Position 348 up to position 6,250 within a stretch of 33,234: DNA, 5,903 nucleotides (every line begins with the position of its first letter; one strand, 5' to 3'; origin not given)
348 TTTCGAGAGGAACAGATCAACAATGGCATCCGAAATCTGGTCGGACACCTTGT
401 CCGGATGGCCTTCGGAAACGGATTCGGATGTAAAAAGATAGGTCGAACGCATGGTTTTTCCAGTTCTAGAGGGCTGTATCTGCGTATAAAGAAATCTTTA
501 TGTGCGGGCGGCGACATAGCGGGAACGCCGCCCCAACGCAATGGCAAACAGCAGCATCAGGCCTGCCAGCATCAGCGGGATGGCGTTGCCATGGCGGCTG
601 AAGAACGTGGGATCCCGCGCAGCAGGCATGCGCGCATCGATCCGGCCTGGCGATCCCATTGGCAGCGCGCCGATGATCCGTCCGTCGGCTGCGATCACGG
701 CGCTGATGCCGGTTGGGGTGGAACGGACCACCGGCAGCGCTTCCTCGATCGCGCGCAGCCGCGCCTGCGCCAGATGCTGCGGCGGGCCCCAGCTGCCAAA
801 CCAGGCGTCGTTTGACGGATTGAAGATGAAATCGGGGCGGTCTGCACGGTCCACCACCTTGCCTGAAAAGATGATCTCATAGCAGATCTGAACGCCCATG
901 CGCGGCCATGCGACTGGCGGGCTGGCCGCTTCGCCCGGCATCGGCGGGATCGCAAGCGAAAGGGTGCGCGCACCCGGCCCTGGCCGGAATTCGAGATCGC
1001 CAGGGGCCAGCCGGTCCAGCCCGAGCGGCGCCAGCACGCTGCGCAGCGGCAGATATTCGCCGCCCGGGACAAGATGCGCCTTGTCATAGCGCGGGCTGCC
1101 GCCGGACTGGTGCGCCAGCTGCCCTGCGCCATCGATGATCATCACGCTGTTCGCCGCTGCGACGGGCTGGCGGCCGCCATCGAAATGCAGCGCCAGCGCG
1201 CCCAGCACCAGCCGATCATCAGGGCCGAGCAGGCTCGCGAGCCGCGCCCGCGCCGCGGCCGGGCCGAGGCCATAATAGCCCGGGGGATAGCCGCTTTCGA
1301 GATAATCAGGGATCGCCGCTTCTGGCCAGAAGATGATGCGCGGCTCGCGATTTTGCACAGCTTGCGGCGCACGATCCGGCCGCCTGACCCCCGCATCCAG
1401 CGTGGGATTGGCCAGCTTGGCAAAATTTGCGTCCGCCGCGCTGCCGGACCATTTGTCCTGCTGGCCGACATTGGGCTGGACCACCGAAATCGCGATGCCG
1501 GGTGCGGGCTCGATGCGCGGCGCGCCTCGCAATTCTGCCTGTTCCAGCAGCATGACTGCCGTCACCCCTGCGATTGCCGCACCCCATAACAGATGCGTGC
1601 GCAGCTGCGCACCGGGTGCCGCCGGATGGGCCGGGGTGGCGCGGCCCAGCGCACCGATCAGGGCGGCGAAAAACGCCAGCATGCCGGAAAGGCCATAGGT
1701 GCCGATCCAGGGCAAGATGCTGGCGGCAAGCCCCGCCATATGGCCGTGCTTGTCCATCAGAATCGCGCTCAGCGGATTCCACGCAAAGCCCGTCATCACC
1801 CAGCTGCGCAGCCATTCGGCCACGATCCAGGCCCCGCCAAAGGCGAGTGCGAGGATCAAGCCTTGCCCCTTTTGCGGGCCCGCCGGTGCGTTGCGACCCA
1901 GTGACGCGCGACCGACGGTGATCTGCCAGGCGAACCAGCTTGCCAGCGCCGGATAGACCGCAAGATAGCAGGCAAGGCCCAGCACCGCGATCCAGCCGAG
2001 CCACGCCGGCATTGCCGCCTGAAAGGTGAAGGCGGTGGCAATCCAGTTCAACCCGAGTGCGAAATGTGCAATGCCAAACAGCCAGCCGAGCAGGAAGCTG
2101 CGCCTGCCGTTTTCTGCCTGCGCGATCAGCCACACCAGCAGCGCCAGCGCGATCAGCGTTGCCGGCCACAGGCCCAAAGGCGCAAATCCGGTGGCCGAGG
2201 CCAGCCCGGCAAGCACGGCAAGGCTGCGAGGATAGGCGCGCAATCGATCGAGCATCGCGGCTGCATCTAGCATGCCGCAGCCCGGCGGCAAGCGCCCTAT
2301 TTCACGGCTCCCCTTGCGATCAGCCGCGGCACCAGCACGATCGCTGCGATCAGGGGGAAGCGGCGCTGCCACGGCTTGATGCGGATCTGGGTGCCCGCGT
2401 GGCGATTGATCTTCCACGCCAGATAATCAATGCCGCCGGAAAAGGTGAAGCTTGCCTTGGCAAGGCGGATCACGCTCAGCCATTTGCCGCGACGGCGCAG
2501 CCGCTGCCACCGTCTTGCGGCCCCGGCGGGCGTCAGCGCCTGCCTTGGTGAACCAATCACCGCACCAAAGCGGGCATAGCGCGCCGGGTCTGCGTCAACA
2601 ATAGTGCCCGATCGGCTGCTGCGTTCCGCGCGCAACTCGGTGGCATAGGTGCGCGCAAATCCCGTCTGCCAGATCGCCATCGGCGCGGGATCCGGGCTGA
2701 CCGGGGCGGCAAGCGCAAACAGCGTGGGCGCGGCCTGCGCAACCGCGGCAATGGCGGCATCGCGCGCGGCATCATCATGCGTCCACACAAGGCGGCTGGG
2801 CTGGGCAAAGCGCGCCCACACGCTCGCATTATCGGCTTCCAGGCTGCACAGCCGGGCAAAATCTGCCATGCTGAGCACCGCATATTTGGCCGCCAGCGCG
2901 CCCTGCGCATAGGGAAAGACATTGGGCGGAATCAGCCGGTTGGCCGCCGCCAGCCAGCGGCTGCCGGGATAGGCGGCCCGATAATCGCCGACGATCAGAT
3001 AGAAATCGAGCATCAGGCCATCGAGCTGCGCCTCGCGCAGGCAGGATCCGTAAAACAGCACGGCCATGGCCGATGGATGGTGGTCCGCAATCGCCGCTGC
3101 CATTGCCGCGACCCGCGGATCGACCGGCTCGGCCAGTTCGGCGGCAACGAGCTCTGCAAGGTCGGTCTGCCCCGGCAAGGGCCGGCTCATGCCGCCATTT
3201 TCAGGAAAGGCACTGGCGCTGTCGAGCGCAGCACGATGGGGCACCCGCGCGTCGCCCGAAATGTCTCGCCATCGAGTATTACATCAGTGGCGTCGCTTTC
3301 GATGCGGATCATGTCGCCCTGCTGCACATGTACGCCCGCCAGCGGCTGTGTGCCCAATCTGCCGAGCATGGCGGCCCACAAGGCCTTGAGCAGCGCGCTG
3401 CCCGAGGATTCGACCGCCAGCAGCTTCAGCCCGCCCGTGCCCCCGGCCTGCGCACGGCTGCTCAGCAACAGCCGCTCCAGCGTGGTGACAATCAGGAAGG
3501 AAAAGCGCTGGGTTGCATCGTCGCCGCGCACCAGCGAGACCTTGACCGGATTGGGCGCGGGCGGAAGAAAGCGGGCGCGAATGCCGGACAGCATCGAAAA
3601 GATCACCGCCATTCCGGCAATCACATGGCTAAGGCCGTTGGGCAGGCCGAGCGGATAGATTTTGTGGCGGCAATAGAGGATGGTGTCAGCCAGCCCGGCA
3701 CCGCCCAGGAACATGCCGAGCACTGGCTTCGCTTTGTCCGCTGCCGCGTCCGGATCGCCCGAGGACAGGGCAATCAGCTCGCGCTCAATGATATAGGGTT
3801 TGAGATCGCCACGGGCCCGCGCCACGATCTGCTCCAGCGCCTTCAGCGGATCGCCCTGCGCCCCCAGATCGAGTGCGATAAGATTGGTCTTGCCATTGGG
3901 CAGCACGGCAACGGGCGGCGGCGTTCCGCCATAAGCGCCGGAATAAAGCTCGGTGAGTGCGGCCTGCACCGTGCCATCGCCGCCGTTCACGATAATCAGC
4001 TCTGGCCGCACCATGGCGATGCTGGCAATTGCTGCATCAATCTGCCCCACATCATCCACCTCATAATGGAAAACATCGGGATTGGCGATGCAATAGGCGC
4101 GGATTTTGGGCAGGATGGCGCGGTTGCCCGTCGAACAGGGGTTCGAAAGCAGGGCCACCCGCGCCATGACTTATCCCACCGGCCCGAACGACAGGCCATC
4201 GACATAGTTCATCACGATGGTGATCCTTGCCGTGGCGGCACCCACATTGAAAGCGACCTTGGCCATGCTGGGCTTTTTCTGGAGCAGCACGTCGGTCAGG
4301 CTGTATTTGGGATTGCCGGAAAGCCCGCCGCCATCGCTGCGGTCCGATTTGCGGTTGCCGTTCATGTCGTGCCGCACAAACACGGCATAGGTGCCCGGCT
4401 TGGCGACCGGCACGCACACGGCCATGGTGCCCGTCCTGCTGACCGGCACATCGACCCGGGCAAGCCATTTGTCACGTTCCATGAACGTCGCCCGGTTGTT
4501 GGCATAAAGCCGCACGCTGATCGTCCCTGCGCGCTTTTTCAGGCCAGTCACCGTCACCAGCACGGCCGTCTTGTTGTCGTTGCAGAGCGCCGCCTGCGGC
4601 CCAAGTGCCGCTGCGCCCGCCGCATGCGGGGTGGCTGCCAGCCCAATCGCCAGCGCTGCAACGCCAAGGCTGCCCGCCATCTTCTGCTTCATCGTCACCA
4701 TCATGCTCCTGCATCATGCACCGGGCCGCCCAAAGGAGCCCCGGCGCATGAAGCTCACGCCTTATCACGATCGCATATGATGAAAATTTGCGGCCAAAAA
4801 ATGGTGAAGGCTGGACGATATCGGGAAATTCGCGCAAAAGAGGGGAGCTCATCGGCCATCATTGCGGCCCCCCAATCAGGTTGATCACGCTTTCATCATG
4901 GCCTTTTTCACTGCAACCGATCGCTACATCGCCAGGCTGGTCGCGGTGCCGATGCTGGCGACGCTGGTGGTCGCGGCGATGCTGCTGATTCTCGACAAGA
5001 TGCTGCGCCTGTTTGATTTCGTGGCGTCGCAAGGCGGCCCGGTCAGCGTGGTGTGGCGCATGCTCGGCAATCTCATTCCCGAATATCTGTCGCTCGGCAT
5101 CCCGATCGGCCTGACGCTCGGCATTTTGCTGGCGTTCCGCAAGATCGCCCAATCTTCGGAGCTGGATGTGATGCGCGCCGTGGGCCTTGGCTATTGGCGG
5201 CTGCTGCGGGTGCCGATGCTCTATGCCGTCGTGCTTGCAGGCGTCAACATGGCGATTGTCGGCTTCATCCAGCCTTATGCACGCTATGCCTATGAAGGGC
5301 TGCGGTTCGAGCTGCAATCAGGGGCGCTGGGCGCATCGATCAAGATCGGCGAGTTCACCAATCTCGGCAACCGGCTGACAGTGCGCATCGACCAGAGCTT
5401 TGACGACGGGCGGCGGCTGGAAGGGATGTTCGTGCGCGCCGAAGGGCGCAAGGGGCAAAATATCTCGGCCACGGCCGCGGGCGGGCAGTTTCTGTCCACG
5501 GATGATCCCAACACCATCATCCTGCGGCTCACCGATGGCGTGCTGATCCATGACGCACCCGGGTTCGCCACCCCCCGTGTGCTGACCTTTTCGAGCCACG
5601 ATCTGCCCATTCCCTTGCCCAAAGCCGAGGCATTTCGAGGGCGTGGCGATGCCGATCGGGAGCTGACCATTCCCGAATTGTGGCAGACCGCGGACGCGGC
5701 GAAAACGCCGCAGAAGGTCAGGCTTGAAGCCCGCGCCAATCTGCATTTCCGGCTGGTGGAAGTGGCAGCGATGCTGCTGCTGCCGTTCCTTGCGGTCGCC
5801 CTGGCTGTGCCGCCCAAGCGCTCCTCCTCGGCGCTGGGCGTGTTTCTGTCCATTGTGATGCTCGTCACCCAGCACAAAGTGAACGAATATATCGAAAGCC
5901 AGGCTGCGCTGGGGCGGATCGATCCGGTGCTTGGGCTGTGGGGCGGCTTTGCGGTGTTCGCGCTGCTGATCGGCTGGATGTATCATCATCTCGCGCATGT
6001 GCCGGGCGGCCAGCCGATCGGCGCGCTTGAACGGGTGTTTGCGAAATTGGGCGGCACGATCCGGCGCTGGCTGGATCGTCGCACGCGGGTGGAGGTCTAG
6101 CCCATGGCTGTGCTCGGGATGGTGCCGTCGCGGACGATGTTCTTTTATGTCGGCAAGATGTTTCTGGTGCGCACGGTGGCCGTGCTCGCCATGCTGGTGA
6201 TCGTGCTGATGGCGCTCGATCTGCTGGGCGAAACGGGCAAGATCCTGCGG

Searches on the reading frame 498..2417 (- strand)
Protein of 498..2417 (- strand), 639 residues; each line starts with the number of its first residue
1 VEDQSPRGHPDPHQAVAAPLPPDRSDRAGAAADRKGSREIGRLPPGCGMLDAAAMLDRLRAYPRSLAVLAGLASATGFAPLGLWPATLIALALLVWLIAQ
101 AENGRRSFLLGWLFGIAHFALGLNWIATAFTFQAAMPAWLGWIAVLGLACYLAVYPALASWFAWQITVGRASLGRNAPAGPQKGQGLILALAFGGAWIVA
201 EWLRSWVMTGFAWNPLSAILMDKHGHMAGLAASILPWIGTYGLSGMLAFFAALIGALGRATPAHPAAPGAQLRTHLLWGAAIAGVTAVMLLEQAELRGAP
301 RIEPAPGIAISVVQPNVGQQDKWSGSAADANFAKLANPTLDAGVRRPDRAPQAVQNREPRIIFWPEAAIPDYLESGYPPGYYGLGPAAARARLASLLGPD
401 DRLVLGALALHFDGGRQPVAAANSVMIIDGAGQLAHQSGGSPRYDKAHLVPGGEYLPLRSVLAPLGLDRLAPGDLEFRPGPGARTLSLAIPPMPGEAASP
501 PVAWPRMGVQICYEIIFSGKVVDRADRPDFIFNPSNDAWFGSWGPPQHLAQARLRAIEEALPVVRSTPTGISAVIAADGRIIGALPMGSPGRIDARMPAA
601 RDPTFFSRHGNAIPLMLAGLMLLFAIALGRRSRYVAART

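Call 36: search_protein_families(library=pfam, proteins=[window:498-2417:-], max_evalue=0.0001)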
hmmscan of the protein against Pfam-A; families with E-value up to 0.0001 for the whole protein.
window:498-2417:- (639 aa): 2 families
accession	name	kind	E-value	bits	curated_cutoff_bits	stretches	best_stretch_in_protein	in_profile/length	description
PF20154.4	LNT_N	-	4.6e-26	92.3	27.1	1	70-253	1-159/159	Apolipoprotein N-acyltransferase N-terminal domain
PF00795.27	CN_hydrolase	-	4.6e-20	72.5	23.2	1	341-592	27-241/256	Carbon-nitrogen hydrolase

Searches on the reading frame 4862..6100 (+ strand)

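Call 36: search_protein_families(library=pfam, proteins=[window:4862-6100:+], max_evalue=0.0001)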
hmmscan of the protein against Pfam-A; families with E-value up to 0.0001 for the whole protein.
window:4862-6100:+ (412 aa): 1 family
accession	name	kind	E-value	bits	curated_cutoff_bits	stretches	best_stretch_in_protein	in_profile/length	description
PF03739.19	LptF_LptG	-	1.2e-58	199.3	27.9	1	21-374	1-351/353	Lipopolysaccharide export system permease LptF/LptG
